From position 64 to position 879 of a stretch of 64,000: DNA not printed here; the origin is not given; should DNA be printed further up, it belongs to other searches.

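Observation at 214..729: CX5R phosphatase coupled to cobS: candidate non-orthologous replacement of CobC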

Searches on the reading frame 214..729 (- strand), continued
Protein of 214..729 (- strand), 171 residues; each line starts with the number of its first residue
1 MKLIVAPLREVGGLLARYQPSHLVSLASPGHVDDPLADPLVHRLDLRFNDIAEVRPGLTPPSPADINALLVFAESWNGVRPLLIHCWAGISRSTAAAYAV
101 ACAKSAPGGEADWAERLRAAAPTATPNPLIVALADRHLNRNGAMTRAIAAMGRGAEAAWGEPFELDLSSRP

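Call 39: get_annotated_region(hit=H2, flank=9000)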
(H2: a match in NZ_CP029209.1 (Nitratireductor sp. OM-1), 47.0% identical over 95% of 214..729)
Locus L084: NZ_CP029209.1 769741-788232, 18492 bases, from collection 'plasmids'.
description: Nitratireductor sp. OM-1 plasmid pOM-1, complete sequence
organism: Nitratireductor sp. OM-1 (NCBI taxid 1756988)
taxonomy: Bacteria; Pseudomonadota; Alphaproteobacteria; Hyphomicrobiales; Phyllobacteriaceae; Nitratireductor; Nitratireductor sp. OM-1
host: -; source: -; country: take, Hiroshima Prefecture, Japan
typing (MOB-suite, as given by PLSDB): non-mobilizable
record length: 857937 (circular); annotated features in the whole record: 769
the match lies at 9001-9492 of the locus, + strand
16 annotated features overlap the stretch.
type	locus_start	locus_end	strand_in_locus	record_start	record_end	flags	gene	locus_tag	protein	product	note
CDS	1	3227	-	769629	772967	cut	cobN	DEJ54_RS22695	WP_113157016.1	cobaltochelatase subunit CobN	-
CDS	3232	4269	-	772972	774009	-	cobW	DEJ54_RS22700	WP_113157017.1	cobalamin biosynthesis protein CobW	GO:0009236 - cobalamin biosynthetic process [Evidence IEA]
CDS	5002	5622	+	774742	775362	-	-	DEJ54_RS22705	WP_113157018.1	HupE/UreJ family protein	-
CDS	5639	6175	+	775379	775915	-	cobU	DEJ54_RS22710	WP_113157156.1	bifunctional adenosylcobinamide kinase/adenosylcobinamide-phosphate guanylyltransferase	GO:0009236 - cobalamin biosynthetic process [Evidence IEA]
CDS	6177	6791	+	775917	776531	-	cobO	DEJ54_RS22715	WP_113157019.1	cob(I)yrinic acid a,c-diamide adenosyltransferase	GO:0009236 - cobalamin biosynthetic process [Evidence IEA]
CDS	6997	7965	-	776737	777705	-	cbiB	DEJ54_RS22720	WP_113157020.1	adenosylcobinamide-phosphate synthase CbiB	GO:0009236 - cobalamin biosynthetic process [Evidence IEA]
CDS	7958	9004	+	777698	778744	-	cobD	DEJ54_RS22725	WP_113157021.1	threonine-phosphate decarboxylase CobD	GO:0009236 - cobalamin biosynthetic process [Evidence IEA]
CDS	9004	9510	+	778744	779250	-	-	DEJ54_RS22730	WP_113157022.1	dual specificity protein phosphatase family protein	-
CDS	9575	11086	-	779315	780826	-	nhaC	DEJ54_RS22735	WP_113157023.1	Na+/H+ antiporter NhaC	GO:1902600 - proton transmembrane transport [Evidence IEA]; GO:0006814 - sodium ion transport [Evidence IEA]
CDS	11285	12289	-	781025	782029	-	-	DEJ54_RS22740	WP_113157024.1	LLM class flavin-dependent oxidoreductase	-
CDS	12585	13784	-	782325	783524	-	-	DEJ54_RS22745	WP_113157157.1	CoA transferase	-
CDS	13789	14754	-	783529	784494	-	-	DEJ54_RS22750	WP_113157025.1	hydroxymethylglutaryl-CoA lyase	-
CDS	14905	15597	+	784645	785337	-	-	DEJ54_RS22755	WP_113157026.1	GntR family transcriptional regulator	-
CDS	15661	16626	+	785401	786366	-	-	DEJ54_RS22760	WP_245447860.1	tripartite tricarboxylate transporter substrate-binding protein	-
CDS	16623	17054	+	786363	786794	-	-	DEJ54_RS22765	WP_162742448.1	tripartite tricarboxylate transporter TctB family protein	-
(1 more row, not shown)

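Call 40: get_annotated_region(hit=H5, flank=6000)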
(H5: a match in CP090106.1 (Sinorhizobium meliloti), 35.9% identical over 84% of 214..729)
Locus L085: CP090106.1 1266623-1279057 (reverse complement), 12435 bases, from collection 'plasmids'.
description: Sinorhizobium meliloti strain Ak57 plasmid pSymB, complete sequence
organism: Sinorhizobium meliloti (NCBI taxid 382)
taxonomy: Bacteria; Pseudomonadota; Alphaproteobacteria; Hyphomicrobiales; Rhizobiaceae; Sinorhizobium; Sinorhizobium meliloti
host: -; source: Medicago,Cell culture,Plant nodule; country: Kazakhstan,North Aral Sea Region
typing (MOB-suite, as given by PLSDB): non-mobilizable
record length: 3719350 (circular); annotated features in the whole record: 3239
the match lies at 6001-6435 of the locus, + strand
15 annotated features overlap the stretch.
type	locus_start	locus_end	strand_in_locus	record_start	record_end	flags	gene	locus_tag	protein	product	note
CDS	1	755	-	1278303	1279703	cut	cysS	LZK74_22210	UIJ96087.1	cysteine--tRNA ligase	-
CDS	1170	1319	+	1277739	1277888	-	-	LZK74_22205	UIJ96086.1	hypothetical protein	-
CDS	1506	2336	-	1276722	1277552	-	-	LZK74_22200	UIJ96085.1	SOS response-associated peptidase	-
CDS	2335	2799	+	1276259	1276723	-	-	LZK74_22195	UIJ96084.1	NUDIX hydrolase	-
CDS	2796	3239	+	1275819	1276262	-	-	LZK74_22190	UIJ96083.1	TIGR02301 family protein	-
CDS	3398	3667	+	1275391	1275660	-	-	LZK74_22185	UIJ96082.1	hypothetical protein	-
CDS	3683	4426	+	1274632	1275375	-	-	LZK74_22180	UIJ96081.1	hypothetical protein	-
CDS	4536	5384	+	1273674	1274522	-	-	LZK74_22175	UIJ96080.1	folate-binding protein YgfZ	-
CDS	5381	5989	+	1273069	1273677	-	-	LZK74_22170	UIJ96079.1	HD family hydrolase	-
CDS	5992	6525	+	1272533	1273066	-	-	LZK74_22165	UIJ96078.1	tyrosine phosphatase family protein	-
CDS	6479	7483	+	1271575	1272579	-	-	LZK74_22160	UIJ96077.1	NAD regulator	-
CDS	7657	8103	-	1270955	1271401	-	-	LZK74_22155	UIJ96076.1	toxin-activating lysine-acyltransferase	-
CDS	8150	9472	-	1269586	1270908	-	-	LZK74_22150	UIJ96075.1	HlyD family type I secretion periplasmic adaptor subunit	-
CDS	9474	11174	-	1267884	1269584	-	-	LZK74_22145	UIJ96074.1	peptidase domain-containing ABC transporter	-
CDS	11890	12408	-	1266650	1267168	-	-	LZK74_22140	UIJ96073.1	superoxide dismutase family protein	-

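Call 53: search_solved_structures(query=A1, max_evalue=1, show_alignments=2)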
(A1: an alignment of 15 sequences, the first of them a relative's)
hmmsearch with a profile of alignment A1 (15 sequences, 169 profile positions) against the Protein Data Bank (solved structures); distinct sequences matched with E-value up to 1: 55.
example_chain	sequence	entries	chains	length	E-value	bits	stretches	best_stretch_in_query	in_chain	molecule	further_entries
3f41_A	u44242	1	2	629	3.6e-06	30.4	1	40-95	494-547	Phytase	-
25xa_A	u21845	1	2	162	0.00037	23.9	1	53-121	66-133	Dual specificity protein phosphatase family protein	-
9y55_A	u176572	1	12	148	0.0032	20.9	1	74-126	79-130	Dual specificity protein phosphatase 10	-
4wu3_A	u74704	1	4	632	0.0074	19.7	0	40-95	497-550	MYO-INOSITOL PHOSPHOHYDROLASE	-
1yz4_A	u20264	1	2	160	0.011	19.1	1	80-127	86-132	dual specificity phosphatase-like 15 isoform a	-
7y4b_A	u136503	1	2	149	0.011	19.1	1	73-103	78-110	Dual specificity protein phosphatase 10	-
2b4p_A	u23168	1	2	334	0.011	19.1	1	38-95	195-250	myo-inositol hexaphosphate phosphohydrolase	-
1u24_A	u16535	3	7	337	0.011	19.1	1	38-95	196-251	myo-inositol hexaphosphate phosphohydrolase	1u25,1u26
4yr8_G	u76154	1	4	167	0.012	19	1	78-126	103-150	Dual specificity protein phosphatase 16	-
2psz_A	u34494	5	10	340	0.013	18.9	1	38-95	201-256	Myo-inositol hexaphosphate phosphohydrolase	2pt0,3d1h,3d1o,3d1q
6i28_A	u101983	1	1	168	0.013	18.8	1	73-99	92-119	ORF98 PTP-2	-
1zzw_A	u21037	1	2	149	0.014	18.8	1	74-103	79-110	Dual specificity protein phosphatase 10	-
7y4c_A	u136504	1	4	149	0.014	18.8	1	74-103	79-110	Dual specificity protein phosphatase 10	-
6mc1_A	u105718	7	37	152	0.014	18.7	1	74-103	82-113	Dual specificity protein phosphatase 10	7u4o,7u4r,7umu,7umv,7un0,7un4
9bpn_A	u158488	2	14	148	0.015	18.7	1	74-103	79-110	Dual specificity protein phosphatase 10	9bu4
8gz4_A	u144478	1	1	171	0.021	18.2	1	66-101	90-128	Dual specificity protein phosphatase H1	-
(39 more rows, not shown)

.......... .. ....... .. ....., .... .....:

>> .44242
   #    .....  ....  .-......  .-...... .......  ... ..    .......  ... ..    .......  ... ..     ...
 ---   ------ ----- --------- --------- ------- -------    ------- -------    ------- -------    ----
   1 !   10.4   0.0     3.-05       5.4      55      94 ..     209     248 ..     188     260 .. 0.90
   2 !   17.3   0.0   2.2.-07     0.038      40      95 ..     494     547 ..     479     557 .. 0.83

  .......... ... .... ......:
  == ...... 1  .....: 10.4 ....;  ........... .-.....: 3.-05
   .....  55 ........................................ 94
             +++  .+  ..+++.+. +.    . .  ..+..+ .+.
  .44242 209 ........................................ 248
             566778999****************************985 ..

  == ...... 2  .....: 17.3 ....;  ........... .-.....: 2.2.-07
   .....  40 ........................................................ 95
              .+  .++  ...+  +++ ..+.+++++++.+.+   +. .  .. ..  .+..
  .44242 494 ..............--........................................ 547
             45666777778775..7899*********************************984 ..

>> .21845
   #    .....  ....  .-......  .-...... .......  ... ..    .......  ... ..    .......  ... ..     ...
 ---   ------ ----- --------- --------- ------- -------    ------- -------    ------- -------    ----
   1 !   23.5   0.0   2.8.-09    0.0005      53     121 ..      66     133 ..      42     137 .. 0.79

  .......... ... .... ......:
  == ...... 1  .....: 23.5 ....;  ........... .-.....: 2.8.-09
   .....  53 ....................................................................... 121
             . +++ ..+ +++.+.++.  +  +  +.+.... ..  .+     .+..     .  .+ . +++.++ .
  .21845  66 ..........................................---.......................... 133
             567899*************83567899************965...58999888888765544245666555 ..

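Call 54: search_protein_families(library=pfam, alignment_id=A1, max_evalue=0.1)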
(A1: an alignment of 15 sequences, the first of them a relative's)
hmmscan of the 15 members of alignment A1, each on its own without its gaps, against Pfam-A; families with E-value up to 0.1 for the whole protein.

A. member 1, P0001 (171 aa): 2 families
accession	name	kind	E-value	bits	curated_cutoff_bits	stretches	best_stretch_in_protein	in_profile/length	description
PF00102.32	Y_phosphatase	-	0.023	14.8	20.9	1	60-104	148-194/234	Protein-tyrosine phosphatase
PF00782.25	DSPc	-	0.05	13.8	33.5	1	81-96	75-90/133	Dual specificity phosphatase, catalytic domain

B. families by the number of members that match (of 15 scanned): 8 families
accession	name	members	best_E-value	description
PF00102.32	Y_phosphatase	14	0.00088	Protein-tyrosine phosphatase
PF00782.25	DSPc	13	0.0012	Dual specificity phosphatase, catalytic domain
PF14566.11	PTPlike_phytase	12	0.00046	Inositol hexakisphosphate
PF22785.1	Tc-R-P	9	0.00012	Polymorphic toxin system, DSP-PTPase phosphatase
PF22741.1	PTP-NADK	6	0.00024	DSP-PTPase phosphatase fused to NAD+ Kinase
PF22784.1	PTP-SAK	6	0.033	Swiss Army Knife protein, DSP-PTPase phosphatase domain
PF01177.27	Asp_Glu_race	1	0.051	Asp/Glu/Hydantoin racemase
PF19054.6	DUF5753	1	0.092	Domain of unknown function (DUF5753)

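Call 60: find_encoding_contigs(protein=P0200, flank=6000, max_places=3)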
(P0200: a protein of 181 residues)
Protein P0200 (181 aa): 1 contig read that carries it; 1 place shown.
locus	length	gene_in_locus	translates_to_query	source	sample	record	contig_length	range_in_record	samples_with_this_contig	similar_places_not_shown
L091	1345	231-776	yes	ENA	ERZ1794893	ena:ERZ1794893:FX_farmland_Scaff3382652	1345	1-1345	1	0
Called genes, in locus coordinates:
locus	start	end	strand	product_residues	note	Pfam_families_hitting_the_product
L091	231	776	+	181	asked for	PF14566:PTPlike_phytase (weak)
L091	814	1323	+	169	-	PF13302:Acetyltransf_3 (weak), PF00583:Acetyltransf_1, PF13673:Acetyltransf_10 (weak), PF13508:Acetyltransf_7, PF08445:FR47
